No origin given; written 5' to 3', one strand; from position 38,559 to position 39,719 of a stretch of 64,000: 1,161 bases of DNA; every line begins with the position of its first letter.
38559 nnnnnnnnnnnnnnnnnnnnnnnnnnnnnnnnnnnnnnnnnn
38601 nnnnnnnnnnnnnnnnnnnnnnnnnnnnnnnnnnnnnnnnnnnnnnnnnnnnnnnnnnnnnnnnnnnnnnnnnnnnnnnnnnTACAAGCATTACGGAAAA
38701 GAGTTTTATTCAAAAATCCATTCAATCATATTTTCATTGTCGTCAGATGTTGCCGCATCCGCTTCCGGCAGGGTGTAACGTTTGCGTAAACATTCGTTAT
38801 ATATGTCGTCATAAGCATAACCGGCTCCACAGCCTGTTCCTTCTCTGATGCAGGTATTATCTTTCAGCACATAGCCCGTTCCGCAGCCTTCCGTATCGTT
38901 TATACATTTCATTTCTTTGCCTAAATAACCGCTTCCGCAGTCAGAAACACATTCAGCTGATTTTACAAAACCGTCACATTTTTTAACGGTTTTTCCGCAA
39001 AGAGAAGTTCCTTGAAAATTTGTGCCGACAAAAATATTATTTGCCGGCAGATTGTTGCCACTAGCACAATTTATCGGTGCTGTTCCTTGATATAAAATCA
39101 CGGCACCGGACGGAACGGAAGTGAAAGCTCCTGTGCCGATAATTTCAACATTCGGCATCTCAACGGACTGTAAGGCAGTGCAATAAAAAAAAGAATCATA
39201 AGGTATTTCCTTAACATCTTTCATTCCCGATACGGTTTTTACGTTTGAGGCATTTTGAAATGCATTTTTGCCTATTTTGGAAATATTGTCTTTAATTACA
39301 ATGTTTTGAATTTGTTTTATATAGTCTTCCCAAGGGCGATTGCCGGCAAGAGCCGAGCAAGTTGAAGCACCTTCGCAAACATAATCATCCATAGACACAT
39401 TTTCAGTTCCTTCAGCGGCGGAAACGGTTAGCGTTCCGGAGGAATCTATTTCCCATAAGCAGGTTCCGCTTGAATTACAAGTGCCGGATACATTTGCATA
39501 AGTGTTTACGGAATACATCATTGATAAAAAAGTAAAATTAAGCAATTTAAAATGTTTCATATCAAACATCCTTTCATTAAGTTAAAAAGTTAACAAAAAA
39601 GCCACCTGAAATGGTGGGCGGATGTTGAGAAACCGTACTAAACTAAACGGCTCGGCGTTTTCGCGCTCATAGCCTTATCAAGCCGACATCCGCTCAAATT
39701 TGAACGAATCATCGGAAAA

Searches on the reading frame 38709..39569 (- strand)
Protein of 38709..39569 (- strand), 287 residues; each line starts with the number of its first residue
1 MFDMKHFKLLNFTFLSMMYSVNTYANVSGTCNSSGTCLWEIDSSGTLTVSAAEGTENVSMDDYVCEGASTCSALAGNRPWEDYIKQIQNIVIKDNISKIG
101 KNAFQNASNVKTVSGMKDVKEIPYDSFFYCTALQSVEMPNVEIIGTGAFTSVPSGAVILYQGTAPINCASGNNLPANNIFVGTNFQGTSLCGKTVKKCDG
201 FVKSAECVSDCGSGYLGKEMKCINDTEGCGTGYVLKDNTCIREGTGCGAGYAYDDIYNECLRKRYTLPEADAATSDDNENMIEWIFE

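Call 8: search_protein_families(library=pfam, proteins=[window:38709-39569:-], max_evalue=0.1)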
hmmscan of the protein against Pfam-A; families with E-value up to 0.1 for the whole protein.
window:38709-39569:- (287 aa): 1 family
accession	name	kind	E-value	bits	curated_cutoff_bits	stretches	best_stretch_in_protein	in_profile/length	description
PF13306.12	LRR_5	-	1.6e-11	44.7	27.7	1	86-150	12-76/127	BspA type Leucine rich repeat region (6 copies)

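Call 9: search_protein_families(library=ncbifam, proteins=[window:38709-39569:-], max_evalue=0.1)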
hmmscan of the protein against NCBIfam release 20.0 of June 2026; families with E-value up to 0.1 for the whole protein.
window:38709-39569:- (287 aa): 1 family
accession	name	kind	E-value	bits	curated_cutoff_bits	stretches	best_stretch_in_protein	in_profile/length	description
NF047961.1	adhesin_HupY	equivalog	0.072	11.1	1250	1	86-149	187-250/978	leucine-rich repeat adhesin HupY/LrrG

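Call 25: find_encoding_contigs(protein=window:38709-39560:-, flank=10000, max_places=2)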
Protein window:38709-39560:- (284 aa): 6 contigs read that carry it; 2 places shown.
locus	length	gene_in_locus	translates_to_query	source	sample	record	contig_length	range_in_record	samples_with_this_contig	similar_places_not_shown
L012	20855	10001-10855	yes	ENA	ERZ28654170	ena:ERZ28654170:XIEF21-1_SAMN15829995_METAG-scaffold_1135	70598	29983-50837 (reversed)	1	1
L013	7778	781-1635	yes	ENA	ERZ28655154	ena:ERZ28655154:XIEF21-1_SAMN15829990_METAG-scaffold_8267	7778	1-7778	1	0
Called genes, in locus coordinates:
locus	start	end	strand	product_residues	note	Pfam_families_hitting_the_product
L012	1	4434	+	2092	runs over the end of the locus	PF01435:Peptidase_M48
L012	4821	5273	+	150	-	PF04386:SspB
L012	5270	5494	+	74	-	PF13467:RHH_4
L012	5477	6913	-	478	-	PF02386:TrkH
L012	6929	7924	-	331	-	-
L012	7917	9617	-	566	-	PF00133:tRNA-synt_1, PF09334:tRNA-synt_1g, PF08264:Anticodon_1 (weak), PF19303:Anticodon_3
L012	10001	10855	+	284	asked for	PF13306:LRR_5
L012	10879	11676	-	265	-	PF02129:Peptidase_S15 (faint), PF20434:BD-FAE (faint), PF00561:Abhydrolase_1, PF12146:Hydrolase_4, PF12697:Abhydrolase_6 (weak), PF03583:LIP (faint), PF00326:Peptidase_S9, PF12146:Hydrolase_4 (weak)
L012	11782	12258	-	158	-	PF03938:OmpH (weak)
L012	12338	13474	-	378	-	PF00226:DnaJ, PF01556:DnaJ_C, PF27659:CHP02642 (faint), PF00684:DnaJ_CXXCXGXG, PF15777:Anti-TRAP (faint), PF27439:DnaJ_C_2 (weak)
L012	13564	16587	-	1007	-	PF07661:MORN_2 (faint), PF13637:Ank_4 (faint), PF00023:Ank (faint), PF12796:Ank_2, PF12796:Ank_2, PF12796:Ank_2, PF13857:Ank_5 (weak), PF12796:Ank_2, +2 more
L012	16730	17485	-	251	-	-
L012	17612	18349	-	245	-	PF00106:adh_short, PF08659:KR, PF13561:adh_short_C2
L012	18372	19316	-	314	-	PF00698:Acyl_transf_1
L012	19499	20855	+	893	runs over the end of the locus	PF13491:FtsK_4TM, PF17854:FtsK_alpha, PF01580:FtsK_SpoIIIE, PF09397:FtsK_gamma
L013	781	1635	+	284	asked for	PF13306:LRR_5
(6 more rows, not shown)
